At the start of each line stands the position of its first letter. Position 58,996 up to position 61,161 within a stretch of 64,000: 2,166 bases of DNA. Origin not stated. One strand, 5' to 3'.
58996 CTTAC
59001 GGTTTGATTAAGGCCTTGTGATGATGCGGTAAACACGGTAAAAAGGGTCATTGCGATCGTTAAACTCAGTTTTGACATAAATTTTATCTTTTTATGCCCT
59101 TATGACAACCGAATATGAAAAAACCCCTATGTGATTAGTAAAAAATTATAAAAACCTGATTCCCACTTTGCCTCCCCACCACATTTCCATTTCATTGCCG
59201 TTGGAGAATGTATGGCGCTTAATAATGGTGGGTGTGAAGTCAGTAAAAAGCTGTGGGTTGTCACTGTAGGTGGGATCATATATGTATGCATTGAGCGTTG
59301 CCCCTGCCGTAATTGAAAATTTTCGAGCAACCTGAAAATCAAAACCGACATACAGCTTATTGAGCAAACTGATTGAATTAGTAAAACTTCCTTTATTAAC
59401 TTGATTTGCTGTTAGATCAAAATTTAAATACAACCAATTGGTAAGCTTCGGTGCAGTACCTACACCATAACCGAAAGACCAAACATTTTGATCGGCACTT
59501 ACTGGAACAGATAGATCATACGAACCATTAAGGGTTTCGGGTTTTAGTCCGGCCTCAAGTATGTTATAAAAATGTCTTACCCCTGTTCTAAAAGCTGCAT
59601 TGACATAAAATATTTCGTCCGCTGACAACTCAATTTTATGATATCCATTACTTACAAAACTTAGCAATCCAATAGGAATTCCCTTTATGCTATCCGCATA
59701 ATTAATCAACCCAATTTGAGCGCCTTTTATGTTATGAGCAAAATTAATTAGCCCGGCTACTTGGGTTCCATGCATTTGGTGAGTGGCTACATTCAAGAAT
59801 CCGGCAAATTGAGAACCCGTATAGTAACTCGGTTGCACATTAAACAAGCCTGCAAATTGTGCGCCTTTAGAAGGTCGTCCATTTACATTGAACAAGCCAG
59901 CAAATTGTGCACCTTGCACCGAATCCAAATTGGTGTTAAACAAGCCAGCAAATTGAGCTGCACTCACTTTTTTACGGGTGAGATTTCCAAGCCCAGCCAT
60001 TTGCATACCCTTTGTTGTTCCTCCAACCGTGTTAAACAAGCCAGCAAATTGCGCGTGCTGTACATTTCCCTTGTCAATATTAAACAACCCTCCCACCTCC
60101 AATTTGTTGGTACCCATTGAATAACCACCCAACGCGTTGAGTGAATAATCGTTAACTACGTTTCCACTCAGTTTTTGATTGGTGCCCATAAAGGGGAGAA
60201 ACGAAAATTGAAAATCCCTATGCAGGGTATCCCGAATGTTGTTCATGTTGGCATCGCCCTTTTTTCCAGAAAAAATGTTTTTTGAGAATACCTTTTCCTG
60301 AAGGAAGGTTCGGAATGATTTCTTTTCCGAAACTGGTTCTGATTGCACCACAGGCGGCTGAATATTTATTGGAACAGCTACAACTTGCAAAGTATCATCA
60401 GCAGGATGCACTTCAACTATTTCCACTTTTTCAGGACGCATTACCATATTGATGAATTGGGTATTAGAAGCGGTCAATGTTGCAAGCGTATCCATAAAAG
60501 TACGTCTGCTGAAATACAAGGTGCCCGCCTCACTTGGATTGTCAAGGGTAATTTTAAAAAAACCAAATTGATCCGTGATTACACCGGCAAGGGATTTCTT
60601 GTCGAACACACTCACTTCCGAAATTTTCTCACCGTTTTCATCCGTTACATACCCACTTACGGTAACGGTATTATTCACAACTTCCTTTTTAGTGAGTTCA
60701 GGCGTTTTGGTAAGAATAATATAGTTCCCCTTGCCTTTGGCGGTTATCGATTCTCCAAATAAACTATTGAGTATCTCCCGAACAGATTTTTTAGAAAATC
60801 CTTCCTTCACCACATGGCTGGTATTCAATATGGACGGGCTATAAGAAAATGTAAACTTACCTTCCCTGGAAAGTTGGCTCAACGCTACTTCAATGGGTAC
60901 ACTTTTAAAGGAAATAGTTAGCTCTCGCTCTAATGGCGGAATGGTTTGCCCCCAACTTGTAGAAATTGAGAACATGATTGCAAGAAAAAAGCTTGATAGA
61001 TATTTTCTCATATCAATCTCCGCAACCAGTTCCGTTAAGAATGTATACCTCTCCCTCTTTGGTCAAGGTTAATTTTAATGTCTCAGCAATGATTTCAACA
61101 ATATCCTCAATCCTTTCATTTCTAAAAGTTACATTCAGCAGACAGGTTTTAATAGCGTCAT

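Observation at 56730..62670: Non-canonical cell-surface signalling: the STN domain sits on a repeat protein, not on the TonB receptor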

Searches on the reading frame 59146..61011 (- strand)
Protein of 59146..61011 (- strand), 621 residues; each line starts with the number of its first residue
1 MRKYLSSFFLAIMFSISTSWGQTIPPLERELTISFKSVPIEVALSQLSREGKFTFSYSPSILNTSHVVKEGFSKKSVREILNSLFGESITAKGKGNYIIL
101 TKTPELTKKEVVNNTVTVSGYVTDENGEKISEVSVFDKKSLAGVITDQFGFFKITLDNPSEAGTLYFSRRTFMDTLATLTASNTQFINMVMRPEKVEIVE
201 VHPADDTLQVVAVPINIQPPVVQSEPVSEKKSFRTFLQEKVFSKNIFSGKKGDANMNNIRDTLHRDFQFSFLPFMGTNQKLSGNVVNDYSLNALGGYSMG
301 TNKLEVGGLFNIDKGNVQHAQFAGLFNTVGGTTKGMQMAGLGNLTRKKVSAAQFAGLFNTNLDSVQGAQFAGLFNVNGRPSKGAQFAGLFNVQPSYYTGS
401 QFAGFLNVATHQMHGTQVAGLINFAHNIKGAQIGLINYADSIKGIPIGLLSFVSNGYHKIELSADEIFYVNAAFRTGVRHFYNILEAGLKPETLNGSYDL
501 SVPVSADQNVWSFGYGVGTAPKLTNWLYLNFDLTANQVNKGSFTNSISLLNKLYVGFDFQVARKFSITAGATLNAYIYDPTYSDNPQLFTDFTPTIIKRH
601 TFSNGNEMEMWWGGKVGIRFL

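Call 3: search_protein_families(library=pfam, proteins=[window:59146-61011:-], max_evalue=0.01)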
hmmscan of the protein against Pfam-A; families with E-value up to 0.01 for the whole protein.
window:59146-61011:- (621 aa): 3 families
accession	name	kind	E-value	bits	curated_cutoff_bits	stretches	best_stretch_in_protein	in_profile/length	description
PF13715.12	CarbopepD_reg_2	-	3.9e-08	33.6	32.2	1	118-201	1-86/88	CarboxypepD_reg-like domain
PF13620.12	CarboxypepD_reg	-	3.7e-05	24.4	32.3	1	117-189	1-79/82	Carboxypeptidase regulatory-like domain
PF15976.11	CooC_C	-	0.0025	18.3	29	1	112-167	13-66/93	CS1-pili formation C-terminal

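Call 4: search_protein_families(library=ncbifam, proteins=[window:59146-61011:-], max_evalue=0.01)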
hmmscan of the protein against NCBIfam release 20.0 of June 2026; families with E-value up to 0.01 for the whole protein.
window:59146-61011:- (621 aa): 3 families
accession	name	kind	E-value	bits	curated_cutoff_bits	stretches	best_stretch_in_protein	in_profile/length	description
NF047436.1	LA_2272_repeat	domain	1.9e-07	30.8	25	1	420-440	7-28/30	LA_2272 family surface repeat-containing protein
TIGR04056.1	OMP_RagA_SusC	subfamily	9.9e-07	27.5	368.25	1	117-201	2-81/981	SusC/RagA family TonB-linked outer membrane protein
NF047437.1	VC2662_fam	equivalog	3e-05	23.5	140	1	313-459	38-178/187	VC2662 family protein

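Call 9: find_homologous_proteins(query=window:59146-61011:-)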
Query window:59146-61011:- (621 aa): 1465 proteins with E <= 0.001 among 8000 candidates; the best 120 are listed.
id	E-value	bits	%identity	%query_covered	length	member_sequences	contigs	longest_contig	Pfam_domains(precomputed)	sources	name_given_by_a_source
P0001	0.0e+0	1363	100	98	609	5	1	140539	PF13715.13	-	-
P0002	0.0e+0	1205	86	100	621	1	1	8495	PF13715.13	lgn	-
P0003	6.7e-290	981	70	100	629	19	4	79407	-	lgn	-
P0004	2.7e-289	979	70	100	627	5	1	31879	PF13715.13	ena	-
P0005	7.4e-287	971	70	100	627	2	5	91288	PF13715.13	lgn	-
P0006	4.5e-286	969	68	100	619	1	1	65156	PF13715.13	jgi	-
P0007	1.2e-285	967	69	100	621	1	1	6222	PF13715.13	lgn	-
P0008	3.7e-285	966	69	100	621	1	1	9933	PF13715.13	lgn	-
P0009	4.7e-285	965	69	100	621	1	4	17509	PF13715.13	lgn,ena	-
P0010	1.1e-284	964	69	100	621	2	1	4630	PF13715.13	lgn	-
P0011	4.9e-284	962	70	98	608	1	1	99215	PF13715.13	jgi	jgi:hypothetical protein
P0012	4.6e-283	959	68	100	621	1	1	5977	PF13715.13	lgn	-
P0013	2.3e-282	956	68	100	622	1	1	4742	PF13715.13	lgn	-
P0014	3.4e-282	956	67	99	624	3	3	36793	PF13715.13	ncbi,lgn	ncbi:MAG TPA: hypothetical protein VIS49_06565 [Cyclobacteriaceae bacterium]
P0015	1.4e-281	954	67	100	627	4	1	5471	-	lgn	-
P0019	3.7e-276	936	67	99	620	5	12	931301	PF13715.13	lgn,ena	-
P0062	2.2e-165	570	47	99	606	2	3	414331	PF13715.13,PF07660.20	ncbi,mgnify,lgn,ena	mgnify:CR=1 FL=1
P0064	1.9e-164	567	43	99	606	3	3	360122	PF13715.13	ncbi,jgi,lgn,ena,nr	ncbi:MAG: hypothetical protein OEV74_01460 [Cyclobacteriaceae bacterium]|nr:hypothetical protein [Cy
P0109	1.0e-156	541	43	99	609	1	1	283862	PF13715.13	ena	-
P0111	2.1e-156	541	44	100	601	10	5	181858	PF13715.13,PF07660.20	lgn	-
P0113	2.4e-156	540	44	99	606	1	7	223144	PF13715.13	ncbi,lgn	-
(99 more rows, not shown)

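Call 13: search_solved_structures(query=A1, max_evalue=1, show_alignments=2)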
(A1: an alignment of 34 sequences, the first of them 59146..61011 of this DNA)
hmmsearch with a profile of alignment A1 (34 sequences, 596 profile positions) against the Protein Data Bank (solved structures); distinct sequences matched with E-value up to 1: 5.
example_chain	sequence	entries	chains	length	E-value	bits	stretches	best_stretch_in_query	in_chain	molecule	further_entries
9hfj_A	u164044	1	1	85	0.0063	18.3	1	114-191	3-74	SusC homolog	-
9umg_B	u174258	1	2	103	0.19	13.4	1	406-441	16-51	Vacuolar transporter chaperone complex subunit 1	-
9umg_A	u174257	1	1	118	0.23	13.1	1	406-441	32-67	Vacuolar transporter chaperone complex subunit 1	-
8i6v_A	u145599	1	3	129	0.28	12.9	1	406-441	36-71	Vacuolar transporter chaperone complex subunit 1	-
7ytj_A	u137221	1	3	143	0.34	12.6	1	406-441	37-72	Vacuolar transporter chaperone 1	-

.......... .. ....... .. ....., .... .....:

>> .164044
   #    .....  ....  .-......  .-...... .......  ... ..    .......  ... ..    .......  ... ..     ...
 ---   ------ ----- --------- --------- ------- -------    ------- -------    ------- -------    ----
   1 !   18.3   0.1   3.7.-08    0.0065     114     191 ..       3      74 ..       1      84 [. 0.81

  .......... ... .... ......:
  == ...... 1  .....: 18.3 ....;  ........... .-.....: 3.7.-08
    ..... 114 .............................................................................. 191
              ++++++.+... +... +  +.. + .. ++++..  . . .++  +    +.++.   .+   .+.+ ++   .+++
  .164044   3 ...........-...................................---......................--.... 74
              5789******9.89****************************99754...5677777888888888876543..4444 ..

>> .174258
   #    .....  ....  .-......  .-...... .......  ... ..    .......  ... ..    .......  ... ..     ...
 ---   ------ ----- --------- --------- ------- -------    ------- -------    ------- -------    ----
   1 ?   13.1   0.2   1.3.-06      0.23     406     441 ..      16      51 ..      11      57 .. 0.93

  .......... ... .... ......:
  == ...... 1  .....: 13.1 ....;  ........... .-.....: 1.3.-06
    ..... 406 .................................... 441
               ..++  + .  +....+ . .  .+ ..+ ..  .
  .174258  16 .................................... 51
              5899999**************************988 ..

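Call 18: find_encoding_contigs(protein=P0019, flank=7000, max_places=1)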
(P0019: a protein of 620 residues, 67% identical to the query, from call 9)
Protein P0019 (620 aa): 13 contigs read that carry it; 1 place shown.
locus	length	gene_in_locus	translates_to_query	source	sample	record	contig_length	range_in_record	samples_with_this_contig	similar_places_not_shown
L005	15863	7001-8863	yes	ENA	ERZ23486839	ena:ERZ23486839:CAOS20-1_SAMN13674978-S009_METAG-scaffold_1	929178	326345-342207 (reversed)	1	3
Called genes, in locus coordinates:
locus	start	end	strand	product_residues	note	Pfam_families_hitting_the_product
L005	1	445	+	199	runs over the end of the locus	-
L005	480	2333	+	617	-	PF02129:Peptidase_S15, PF08530:PepX_C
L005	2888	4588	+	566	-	PF00916:Sulfate_transp, PF01740:STAS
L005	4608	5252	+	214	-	PF00484:Pro_CA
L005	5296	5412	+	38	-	-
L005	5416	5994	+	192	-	PF07638:Sigma70_ECF (weak), PF04542:Sigma70_r2, PF08281:Sigma70_r4_2, PF04545:Sigma70_r4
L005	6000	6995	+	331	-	PF04773:FecR, PF16344:FecR_C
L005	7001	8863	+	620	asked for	PF13715:CarbopepD_reg_2 (weak)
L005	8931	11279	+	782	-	PF13620:CarboxypepD_reg, PF13715:CarbopepD_reg_2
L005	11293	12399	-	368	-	PF08713:DNA_alkylation (weak)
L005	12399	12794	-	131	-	PF08818:DUF1801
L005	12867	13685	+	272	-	PF04116:FA_hydroxylase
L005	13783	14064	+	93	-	PF04248:NTP_transf_9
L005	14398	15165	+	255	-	PF03309:Pan_kinase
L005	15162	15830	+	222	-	PF00005:ABC_tran, PF13555:AAA_29 (faint), PF13304:AAA_21 (weak)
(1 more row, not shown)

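Call 19: find_encoding_contigs(protein=P0062, flank=7000, max_places=1)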
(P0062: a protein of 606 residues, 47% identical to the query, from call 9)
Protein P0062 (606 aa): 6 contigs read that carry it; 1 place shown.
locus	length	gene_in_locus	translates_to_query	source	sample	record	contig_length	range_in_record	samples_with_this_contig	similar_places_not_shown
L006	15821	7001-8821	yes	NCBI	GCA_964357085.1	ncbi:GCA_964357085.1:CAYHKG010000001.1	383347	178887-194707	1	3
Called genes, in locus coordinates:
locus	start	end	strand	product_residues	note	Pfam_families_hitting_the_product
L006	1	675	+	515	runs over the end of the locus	PF00916:Sulfate_transp, PF16983:MFS_MOT1 (weak)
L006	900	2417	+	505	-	PF00916:Sulfate_transp, PF16983:MFS_MOT1 (weak)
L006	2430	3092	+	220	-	PF00484:Pro_CA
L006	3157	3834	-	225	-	-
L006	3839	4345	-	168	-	PF04542:Sigma70_r2, PF08281:Sigma70_r4_2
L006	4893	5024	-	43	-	-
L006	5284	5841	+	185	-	PF07638:Sigma70_ECF (weak), PF04542:Sigma70_r2, PF08281:Sigma70_r4_2, PF04545:Sigma70_r4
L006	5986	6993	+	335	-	PF04773:FecR, PF16344:FecR_C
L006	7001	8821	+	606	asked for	PF07660:STN (faint), PF13715:CarbopepD_reg_2 (weak)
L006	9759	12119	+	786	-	PF13620:CarboxypepD_reg, PF13715:CarbopepD_reg_2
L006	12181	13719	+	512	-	PF01546:Peptidase_M20, PF07687:M20_dimer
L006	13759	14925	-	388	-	PF01053:Cys_Met_Meta_PP, PF00155:Aminotran_1_2 (weak), PF06838:Met_gamma_lyase, PF00266:Aminotran_5 (weak)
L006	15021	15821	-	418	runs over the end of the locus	PF00324:AA_permease, PF13520:AA_permease_2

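Call 20: find_encoding_contigs(protein=P0064, flank=7000, max_places=1)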
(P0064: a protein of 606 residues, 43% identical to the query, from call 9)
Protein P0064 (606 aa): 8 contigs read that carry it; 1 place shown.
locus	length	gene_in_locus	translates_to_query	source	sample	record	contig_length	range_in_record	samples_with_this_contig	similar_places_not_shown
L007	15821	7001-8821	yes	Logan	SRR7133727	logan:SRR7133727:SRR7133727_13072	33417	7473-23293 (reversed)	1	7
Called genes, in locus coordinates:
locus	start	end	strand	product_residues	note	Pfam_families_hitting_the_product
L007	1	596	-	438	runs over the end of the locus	PF02646:RmuC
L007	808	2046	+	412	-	PF00202:Aminotran_3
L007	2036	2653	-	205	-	PF00702:Hydrolase, PF13419:HAD_2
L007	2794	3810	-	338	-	PF01075:Glyco_transf_9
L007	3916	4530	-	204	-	PF14063:DUF4254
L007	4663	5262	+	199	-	-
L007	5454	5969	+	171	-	PF04542:Sigma70_r2, PF07638:Sigma70_ECF (faint), PF08281:Sigma70_r4_2, PF04545:Sigma70_r4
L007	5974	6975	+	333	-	PF04773:FecR, PF16344:FecR_C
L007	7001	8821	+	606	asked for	PF13715:CarbopepD_reg_2 (weak)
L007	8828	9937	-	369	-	PF00487:FA_desaturase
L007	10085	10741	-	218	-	PF02666:PS_Dcarbxylase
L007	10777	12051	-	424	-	PF02812:ELFV_dehydrog_N, PF00208:ELFV_dehydrog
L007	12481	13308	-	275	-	PF01148:CTP_transf_1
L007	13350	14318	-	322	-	PF02517:Rce1-like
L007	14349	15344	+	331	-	PF01207:Dus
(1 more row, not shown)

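Call 22: find_encoding_contigs(protein=P0109, flank=7000, max_places=1)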
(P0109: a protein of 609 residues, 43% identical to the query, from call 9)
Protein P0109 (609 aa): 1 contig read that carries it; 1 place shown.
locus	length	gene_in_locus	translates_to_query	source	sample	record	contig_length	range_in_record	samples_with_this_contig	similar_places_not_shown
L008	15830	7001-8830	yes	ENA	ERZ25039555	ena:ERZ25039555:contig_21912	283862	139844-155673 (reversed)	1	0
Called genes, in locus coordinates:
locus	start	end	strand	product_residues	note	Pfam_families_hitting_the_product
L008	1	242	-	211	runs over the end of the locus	PF02646:RmuC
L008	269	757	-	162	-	-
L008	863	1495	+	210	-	PF00202:Aminotran_3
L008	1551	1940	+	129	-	PF00202:Aminotran_3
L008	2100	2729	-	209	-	PF00702:Hydrolase, PF13419:HAD_2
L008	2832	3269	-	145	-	PF01075:Glyco_transf_9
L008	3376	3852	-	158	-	-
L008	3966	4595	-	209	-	PF14063:DUF4254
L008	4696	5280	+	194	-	-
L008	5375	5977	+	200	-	PF07638:Sigma70_ECF, PF04542:Sigma70_r2, PF08281:Sigma70_r4_2, PF04545:Sigma70_r4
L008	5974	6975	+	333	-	PF04773:FecR, PF16344:FecR_C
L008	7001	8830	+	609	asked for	PF13715:CarbopepD_reg_2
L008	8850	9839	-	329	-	PF00487:FA_desaturase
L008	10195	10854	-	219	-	PF02666:PS_Dcarbxylase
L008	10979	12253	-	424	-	PF02812:ELFV_dehydrog_N, PF00208:ELFV_dehydrog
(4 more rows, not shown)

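Call 23: find_encoding_contigs(protein=P0113, flank=7000, max_places=1)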
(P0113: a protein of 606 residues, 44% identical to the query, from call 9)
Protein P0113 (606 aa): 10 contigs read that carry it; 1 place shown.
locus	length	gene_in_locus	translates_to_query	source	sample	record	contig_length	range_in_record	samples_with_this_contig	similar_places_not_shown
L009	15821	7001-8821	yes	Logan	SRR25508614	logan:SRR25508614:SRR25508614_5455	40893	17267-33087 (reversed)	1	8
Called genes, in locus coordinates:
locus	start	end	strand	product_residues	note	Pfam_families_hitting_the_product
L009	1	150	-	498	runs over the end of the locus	PF01442:Apolipoprotein (faint), PF02646:RmuC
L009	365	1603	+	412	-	PF00202:Aminotran_3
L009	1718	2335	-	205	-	PF00702:Hydrolase, PF13419:HAD_2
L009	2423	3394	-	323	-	PF08240:ADH_N, PF00107:ADH_zinc_N, PF13602:ADH_zinc_N_2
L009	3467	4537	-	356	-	PF01075:Glyco_transf_9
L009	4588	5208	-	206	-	PF14063:DUF4254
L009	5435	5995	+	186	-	PF07638:Sigma70_ECF, PF04542:Sigma70_r2, PF08281:Sigma70_r4_2, PF04545:Sigma70_r4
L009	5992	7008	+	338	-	PF04773:FecR, PF16344:FecR_C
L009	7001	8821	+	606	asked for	PF13715:CarbopepD_reg_2 (weak)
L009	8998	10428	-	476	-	PF00909:Ammonium_transp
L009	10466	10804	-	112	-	PF00543:P-II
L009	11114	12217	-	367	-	PF00487:FA_desaturase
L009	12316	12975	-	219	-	PF02666:PS_Dcarbxylase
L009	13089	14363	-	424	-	PF02812:ELFV_dehydrog_N, PF00208:ELFV_dehydrog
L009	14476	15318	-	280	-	PF01148:CTP_transf_1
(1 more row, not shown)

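Call 24: find_encoding_contigs(protein=P0111, flank=7000, max_places=1)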
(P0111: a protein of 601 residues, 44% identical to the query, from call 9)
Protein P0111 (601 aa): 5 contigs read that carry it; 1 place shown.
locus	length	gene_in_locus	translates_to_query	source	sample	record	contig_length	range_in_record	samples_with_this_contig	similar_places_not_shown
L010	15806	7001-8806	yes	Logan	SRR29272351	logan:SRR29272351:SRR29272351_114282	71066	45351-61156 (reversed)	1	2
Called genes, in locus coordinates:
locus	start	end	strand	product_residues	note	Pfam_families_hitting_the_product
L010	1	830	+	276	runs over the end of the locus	-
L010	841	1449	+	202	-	PF01810:LysE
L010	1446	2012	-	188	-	PF03352:Adenine_glyco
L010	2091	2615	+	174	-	PF14588:YjgF_endoribonc, PF01042:Ribonuc_L-PSP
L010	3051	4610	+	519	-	PF00916:Sulfate_transp, PF16983:MFS_MOT1 (weak)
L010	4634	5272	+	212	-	PF00484:Pro_CA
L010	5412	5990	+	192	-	PF00196:GerE (faint), PF07638:Sigma70_ECF, PF04542:Sigma70_r2, PF08281:Sigma70_r4_2, PF04545:Sigma70_r4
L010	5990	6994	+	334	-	PF04773:FecR, PF16344:FecR_C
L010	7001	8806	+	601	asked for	PF07660:STN (weak), PF13715:CarbopepD_reg_2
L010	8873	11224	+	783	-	PF13620:CarboxypepD_reg, PF13715:CarbopepD_reg_2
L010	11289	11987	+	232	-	PF10988:DUF2807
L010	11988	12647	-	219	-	PF00656:Peptidase_C14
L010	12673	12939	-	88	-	-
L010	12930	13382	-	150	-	-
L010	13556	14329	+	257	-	PF03309:Pan_kinase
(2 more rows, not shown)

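Call 26: predict_structure(alignment_id=A1)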
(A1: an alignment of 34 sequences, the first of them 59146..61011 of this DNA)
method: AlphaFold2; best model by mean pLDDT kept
length: 621 residues; sequences in the alignment: 34
mean_pLDDT: 80.0   pTM: 0.53
mean pLDDT of the five models: 80.0, 78.9, 78.9, 78.6, 77.8
residues with pLDDT >= 90: 196; 70-90: 300; 50-70: 73; < 50: 52
segments of 3 or more residues with pLDDT < 50: 18-21, 199-230, 243-251, 275-277, 495-498
pLDDT, mean of each block of 10 residues (from residue 1): 73 61 78 89 90 88 83 89 84 87 67 72 89 83 83 75 81 85 78 69 37 38 42 59 46 66 77 53 79 79 87 87 89 92 91 93 92 91 93 91 91 90 89 86 77 80 89 83 88 53 60 89 90 91 80 95 92 94 81 89 93 94 82
secondary structure, 60 per line:
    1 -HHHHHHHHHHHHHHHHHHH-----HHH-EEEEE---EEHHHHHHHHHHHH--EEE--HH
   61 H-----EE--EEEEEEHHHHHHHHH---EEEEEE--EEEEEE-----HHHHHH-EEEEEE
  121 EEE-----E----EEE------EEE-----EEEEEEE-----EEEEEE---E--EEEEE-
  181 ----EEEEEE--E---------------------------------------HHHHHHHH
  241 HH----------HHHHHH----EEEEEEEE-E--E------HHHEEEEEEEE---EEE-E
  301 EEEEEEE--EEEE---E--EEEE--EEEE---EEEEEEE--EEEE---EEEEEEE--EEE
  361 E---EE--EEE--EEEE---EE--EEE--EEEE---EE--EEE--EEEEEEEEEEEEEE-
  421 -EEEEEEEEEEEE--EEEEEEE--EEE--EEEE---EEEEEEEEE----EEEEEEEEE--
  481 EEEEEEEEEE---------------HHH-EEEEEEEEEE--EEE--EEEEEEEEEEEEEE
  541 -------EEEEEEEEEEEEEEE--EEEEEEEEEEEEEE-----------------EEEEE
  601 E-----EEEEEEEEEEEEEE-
elements in order: H2-20 E30-34 H40-51 E54-56 E71-76 H77-85 E89-94 E97-102 H108-113 E115-123 E134-136 E143-145 E151-157 E163-168 E175-179 E185-190 H233-242 H253-258 E263-270 E285-292 E296-298 E300-307 E310-313 E320-323 E326-329 E333-339 E342-345 E349-355 E358-361 E369-371 E374-377 E385-387 E390-393 E401-403 E406-419 E422-433 E436-442 E445-447 E450-453 E457-465 E470-478 E481-490 E510-519 E522-524 E527-540 E548-562 E565-578 E596-601 E607-620

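Call 30: fold_search(model_id=the predicted structure, library=pdb)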
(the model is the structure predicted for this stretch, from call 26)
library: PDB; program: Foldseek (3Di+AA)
matches with E <= 10: 603; with E <= 0.001: 1
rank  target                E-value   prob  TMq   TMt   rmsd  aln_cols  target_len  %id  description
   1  9hfj                  3.1e-04  1.00  0.12  0.85   1.9        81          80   26  Crystal structure of the NTE domain of SusCdex (BT3090) dextran transporter (released 2025-11-26)
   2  2nsm                  2.5e-03  1.00  0.11  0.16   3.9        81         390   14  Crystal structure of the human carboxypeptidase N (Kininase I) catalytic domain (released 2007-04-24)
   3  5aq0_A                4.5e-03  1.00  0.11  0.73   2.8        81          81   15  The structure of the Transthyretin-like domain of the first catalytic domain of the HUMAN Carboxypeptidase D (released 2016-09-28)
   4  2vdf                  5.9e-03  0.99  0.13  0.30  10.8       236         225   12  Structure of the OpcA adhesion from Neisseria meningitidis determined by crystallization from the cubic mesophase (released 2007-10-23)
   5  3qra                  6.7e-03  1.00  0.13  0.41   8.9       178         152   11  The crystal structure of Ail, the attachment invasion locus protein of Yersinia pestis (released 2011-11-23)
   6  1k24                  9.3e-03  0.99  0.13  0.28  14.8       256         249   10  Crystal Structure of the OpcA Outer Membrane Adhesin/Invasin from Neisseria meningitidis (released 2002-03-27)
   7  1qmu_A                2.2e-02  1.00  0.10  0.17   3.4        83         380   17  Duck carboxypeptidase D domain II (released 2000-10-13)
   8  3hgi                  2.3e-02  1.00  0.12  0.26   5.7       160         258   12  Crystal structure of Catechol 1,2-Dioxygenase from the gram-positive Rhodococcus opacus 1CP (released 2010-01-12)
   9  1p4t                  2.5e-02  0.99  0.14  0.41   8.6       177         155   11  Crystal structure of Neisserial surface protein A (NspA) (released 2003-07-22)
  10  3qrc_A                2.5e-02  0.97  0.13  0.39   8.9       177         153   12  The crystal structure of Ail, the attachment invasion locus protein of Yersinia pestis, in complex with the heparin an (released 2011-11-23)
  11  7mud_Ad               2.9e-02  1.00  0.11  0.42  15.0       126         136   13  Legionella pneumophila Dot/Icm T4SS OMC (released 2021-10-06)
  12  3qrc_B                3.0e-02  0.97  0.13  0.39   8.9       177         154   13  The crystal structure of Ail, the attachment invasion locus protein of Yersinia pestis, in complex with the heparin an (released 2011-11-23)
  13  8uzl_C                3.0e-02  0.96  0.11  0.37  12.4       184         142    9  Designed Transmembrane beta-barrel- TMB10_163 (released 2024-07-17)
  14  3hkp                  3.1e-02  1.00  0.12  0.27  14.8       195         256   13  Crystal structure determination of Catechol 1,2-Dioxygenase from Rhodococcus opacus 1CP in complex with protocatechuate (released 2010-01-12)
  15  2n2l_MODEL_1_A        3.6e-02  0.99  0.15  0.44   8.0       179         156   12  NMR structure of yersinia pestis ail (attachment invasion locus) in decylphosphocholine micelles calculated wi (released 2015-07-22)
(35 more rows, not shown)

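Call 31: search_protein_families(library=pfam, alignment_id=A1, max_evalue=0.01)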
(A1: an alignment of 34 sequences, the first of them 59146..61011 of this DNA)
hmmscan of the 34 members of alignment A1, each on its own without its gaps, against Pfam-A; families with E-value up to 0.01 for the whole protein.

A. member 1, window:59146-61011:- (621 aa): 3 families
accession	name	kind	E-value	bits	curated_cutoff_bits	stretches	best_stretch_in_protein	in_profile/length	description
PF13715.12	CarbopepD_reg_2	-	3.9e-08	33.6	32.2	1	118-201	1-86/88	CarboxypepD_reg-like domain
PF13620.12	CarboxypepD_reg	-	3.7e-05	24.4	32.3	1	117-189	1-79/82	Carboxypeptidase regulatory-like domain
PF15976.11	CooC_C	-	0.0025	18.3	29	1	112-167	13-66/93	CS1-pili formation C-terminal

B. families by the number of members that match (of 34 scanned): 6 families
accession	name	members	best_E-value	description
PF13715.12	CarbopepD_reg_2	34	7.4e-10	CarboxypepD_reg-like domain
PF07660.19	STN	28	1.5e-11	Secretin and TonB N terminus short domain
PF13620.12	CarboxypepD_reg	8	3.2e-07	Carboxypeptidase regulatory-like domain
PF16344.10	FecR_C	4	9.5e-06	FecR, C-terminal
PF15976.11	CooC_C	3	0.0025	CS1-pili formation C-terminal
PF22432.2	PA2794-like_C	1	0.0014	PA2794-like, C-terminal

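Call 83: search_protein_representatives(alignment_id=A1)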
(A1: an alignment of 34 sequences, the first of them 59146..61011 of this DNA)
Query: 34 sequences, 596 profile positions. Proteins with E-value up to 0.001 (for the whole library): 18347; up to 1e-10: 6428; up to 1e-30: 2368. The best 150 are listed.
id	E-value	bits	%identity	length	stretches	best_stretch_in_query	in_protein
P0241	2.1e-262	888.5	-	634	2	10-410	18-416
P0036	1.3e-258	876.0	-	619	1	6-596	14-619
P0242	1.6e-246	836.1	-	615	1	5-596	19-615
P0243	7.7e-237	804.1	-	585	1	12-596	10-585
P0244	3.1e-225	765.7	-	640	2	6-410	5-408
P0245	3.0e-219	746.0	-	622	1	7-596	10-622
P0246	6.6e-211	718.4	-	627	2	282-596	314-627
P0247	7.5e-210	714.9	-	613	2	8-406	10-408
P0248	8.3e-208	708.2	-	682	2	279-596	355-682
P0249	1.1e-207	707.7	-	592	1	8-596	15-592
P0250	6.8e-207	705.1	-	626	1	11-596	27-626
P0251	5.6e-203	692.2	-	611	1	7-596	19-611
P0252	4.0e-202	689.4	-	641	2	6-410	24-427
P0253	1.3e-200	684.4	-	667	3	9-411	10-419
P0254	9.8e-199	678.2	-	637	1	7-596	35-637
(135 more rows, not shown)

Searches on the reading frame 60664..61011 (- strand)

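Call 5: search_protein_families(library=pfam, proteins=[window:60664-61011:-], max_evalue=10)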
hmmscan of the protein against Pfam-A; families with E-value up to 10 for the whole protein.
seq(116 aa): 1 family
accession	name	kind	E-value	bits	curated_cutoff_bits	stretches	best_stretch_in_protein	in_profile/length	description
PF01931.24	NTPase_I-T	-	0.12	12.6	25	1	47-110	86-148/162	Protein of unknown function DUF84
